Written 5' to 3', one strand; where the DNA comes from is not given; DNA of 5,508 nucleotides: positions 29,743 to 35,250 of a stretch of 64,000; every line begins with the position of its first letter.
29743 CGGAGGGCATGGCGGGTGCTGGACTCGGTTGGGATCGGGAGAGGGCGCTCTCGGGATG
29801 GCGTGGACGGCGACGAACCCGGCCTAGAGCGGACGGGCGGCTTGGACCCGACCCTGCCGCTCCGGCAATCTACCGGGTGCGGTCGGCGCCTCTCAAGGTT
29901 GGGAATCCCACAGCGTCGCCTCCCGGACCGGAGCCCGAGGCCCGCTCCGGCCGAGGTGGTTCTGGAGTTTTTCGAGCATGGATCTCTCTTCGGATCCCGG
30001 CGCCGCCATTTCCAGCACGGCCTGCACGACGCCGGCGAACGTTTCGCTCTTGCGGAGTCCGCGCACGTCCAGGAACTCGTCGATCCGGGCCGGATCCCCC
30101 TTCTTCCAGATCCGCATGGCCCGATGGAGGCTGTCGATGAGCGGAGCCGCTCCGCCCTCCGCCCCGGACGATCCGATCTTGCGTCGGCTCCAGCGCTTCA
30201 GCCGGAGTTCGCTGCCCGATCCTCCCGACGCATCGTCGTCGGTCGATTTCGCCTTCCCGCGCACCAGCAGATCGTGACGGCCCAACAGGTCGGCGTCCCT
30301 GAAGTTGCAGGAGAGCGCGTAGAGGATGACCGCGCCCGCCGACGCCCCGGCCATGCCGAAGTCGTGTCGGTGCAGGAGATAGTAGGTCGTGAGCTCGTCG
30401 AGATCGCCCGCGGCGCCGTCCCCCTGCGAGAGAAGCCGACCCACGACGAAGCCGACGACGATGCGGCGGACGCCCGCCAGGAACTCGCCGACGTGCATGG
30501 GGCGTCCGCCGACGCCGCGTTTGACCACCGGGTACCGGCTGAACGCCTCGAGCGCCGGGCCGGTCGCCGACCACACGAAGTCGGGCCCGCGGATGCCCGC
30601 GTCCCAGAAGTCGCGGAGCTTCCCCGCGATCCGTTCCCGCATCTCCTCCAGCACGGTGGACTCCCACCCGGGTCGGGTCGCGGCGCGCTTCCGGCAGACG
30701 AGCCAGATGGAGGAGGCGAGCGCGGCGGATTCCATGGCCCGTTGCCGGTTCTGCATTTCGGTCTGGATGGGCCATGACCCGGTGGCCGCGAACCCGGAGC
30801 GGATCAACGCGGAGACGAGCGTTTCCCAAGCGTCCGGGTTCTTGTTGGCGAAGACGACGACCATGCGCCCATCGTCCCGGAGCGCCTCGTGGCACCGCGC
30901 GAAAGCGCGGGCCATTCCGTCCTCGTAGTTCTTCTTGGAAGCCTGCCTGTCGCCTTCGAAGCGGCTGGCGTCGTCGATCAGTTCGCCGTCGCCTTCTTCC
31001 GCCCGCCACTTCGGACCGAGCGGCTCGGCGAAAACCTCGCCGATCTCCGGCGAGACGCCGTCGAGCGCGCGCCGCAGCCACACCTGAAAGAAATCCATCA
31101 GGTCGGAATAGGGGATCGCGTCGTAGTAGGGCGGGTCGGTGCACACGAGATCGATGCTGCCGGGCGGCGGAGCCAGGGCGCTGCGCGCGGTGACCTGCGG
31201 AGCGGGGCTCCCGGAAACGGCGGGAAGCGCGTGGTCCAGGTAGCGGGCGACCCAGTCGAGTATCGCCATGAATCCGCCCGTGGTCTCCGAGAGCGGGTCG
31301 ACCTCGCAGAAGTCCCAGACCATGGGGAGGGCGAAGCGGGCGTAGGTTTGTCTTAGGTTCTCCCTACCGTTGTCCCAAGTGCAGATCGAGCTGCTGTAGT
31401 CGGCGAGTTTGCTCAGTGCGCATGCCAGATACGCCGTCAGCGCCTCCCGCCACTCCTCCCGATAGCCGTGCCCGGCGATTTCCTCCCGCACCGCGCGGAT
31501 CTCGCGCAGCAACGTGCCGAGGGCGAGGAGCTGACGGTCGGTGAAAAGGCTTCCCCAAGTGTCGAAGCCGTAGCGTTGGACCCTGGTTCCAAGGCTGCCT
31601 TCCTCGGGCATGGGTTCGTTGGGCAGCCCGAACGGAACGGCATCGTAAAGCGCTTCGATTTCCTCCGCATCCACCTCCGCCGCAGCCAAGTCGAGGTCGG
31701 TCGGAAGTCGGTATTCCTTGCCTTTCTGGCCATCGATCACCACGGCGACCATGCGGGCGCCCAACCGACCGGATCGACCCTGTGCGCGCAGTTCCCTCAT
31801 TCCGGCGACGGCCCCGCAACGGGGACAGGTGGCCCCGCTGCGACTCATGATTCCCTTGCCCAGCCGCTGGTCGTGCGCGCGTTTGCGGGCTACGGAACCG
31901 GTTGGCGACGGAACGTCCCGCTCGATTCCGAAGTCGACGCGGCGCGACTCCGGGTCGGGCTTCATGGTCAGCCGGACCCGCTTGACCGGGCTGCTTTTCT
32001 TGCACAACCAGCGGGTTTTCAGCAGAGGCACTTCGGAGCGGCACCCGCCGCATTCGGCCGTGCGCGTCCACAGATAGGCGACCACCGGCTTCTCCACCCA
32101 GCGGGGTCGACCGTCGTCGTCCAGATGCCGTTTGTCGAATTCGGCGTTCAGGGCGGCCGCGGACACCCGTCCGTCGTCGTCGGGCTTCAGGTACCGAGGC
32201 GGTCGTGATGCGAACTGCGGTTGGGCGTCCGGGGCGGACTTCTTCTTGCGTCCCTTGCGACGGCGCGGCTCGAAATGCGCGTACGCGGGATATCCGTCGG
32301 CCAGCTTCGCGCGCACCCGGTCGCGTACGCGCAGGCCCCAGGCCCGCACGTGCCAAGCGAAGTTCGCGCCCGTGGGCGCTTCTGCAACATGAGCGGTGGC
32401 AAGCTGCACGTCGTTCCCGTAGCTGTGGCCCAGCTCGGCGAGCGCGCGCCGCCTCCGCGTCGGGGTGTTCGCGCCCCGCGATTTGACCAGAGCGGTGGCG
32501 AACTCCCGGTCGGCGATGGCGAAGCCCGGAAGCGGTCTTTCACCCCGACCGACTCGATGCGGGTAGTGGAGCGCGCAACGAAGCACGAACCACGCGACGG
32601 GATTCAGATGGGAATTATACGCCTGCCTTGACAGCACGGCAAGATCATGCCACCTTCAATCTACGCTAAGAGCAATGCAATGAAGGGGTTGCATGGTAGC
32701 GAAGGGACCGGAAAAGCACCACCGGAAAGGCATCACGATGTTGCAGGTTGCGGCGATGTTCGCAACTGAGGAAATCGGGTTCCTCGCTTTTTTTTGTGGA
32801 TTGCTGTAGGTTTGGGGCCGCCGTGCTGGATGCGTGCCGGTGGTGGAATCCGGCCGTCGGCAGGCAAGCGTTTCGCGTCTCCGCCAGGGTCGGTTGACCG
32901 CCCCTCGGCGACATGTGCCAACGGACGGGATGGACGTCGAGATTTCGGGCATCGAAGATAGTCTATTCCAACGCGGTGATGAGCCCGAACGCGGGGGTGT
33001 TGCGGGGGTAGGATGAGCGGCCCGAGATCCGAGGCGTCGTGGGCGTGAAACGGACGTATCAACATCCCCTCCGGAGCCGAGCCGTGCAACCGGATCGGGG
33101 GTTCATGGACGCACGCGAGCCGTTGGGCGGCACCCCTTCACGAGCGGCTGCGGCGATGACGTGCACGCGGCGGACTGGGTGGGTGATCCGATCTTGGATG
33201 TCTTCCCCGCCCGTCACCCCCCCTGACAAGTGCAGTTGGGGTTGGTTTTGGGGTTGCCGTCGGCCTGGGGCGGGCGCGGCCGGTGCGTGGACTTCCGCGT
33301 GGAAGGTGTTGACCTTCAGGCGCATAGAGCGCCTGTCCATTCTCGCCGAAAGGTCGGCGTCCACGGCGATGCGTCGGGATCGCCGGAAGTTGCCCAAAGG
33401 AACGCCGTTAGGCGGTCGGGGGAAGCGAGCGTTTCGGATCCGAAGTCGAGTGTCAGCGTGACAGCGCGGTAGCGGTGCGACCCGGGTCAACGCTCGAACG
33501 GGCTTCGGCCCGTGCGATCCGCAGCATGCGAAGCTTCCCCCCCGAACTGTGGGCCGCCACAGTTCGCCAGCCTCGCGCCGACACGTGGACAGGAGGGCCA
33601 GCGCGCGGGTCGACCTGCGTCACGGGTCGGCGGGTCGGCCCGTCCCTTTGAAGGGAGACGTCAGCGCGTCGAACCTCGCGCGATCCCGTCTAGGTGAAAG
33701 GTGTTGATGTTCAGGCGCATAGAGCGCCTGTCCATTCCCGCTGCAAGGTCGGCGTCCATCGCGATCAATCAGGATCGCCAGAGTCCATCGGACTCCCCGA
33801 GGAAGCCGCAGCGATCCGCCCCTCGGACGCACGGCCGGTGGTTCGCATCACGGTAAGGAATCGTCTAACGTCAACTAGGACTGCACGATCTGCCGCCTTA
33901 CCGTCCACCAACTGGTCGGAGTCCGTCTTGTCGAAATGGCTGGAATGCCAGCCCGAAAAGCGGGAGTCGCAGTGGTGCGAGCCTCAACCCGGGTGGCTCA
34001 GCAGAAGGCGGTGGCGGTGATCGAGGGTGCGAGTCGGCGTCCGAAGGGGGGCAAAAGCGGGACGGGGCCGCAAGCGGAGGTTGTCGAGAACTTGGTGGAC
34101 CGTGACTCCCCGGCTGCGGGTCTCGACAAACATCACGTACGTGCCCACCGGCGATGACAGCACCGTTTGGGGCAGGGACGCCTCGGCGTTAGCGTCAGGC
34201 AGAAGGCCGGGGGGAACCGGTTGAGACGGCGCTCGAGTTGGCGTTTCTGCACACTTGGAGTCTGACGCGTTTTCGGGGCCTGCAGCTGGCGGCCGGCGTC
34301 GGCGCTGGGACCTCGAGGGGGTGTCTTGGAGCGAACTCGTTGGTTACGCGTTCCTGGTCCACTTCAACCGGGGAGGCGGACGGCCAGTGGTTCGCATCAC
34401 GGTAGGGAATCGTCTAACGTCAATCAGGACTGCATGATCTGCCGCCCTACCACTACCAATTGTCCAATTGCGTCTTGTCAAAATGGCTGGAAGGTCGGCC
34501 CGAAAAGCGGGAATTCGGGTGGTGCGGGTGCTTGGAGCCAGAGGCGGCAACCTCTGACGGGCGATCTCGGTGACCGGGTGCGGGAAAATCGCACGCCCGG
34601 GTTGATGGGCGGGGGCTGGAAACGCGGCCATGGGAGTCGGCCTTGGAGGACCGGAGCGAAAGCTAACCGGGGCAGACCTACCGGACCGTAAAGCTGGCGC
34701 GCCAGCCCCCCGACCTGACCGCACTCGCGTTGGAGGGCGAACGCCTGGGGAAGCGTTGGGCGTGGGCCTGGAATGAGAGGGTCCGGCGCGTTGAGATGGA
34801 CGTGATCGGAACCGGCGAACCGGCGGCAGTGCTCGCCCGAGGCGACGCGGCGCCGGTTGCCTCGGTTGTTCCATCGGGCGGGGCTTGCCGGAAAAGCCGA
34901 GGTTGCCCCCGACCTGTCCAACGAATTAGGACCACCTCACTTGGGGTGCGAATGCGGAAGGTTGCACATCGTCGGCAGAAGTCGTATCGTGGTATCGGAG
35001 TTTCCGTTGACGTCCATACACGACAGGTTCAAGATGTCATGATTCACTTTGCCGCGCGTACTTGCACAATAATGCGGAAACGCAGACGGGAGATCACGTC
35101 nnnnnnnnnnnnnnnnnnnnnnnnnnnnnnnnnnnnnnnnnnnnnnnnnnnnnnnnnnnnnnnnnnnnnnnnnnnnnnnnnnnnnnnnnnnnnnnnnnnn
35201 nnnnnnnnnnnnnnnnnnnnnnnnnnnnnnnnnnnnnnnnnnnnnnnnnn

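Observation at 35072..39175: Giant NACHT/STAND-like NTPase with the nuclease at the C-terminus (reverse of usual Avs/bNACHT polarity)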

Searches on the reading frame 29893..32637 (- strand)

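Call 16: search_protein_families(library=pfam, proteins=[window:29893-32637:-], max_evalue=0.001)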
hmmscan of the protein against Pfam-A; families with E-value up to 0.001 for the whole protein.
window:29893-32637:- (914 aa): 0 families

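Call 17: search_protein_families(library=ncbifam, proteins=[window:29893-32637:-], max_evalue=0.001)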
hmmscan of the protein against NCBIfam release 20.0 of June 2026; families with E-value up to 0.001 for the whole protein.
window:29893-32637:- (914 aa): 1 family
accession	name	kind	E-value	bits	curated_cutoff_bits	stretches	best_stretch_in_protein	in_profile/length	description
NF042963.1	DUF1156_antiphage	equivalog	1e-29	103.4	1000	1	353-676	455-731/960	anti-phage-associated DUF1156 domain-containing protein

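Call 43: search_protein_families(library=padloc, proteins=[window:29893-32637:-], max_evalue=0.001)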
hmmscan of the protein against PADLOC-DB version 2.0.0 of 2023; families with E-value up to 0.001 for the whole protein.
window:29893-32637:- (914 aa): 7 families
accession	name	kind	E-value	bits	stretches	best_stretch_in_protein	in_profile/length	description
PDLC00661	HmaB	-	4.3e-81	271.1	1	183-843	266-899/973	DNA-adenine methylase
PDLC00660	HmaB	-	5.1e-77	257.6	1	184-847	266-897/967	DNA-adenine methylase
PDLC03233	MTase_II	-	2.8e-41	139.9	1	181-663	207-656/731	Type II methyltransferase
PDLC03352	MTase_II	-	3.6e-24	82.7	2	338-528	393-599/1023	Type II methyltransferase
PDLC02189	DUF1156_MTase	-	1.8e-18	64.1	2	353-524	434-576/944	-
PDLC02541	PglX|PglXI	-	2.8e-09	33.7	1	320-522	338-521/919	PglXI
PDLC03314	MTase_II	-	8.6e-09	32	1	496-652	548-680/944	Type II methyltransferase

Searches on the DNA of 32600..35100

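Call 36: search_rna_families(source=window, start=32600, end=35100, threshold=evalue, max_evalue=1)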
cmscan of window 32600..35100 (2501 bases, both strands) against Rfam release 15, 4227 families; matches with E-value up to 1: 1.
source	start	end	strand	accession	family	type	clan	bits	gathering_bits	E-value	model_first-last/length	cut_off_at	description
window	34570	34686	+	RF00029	Intron_gpII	Intron;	-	26.7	40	0.016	1-77/77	no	Group II catalytic intron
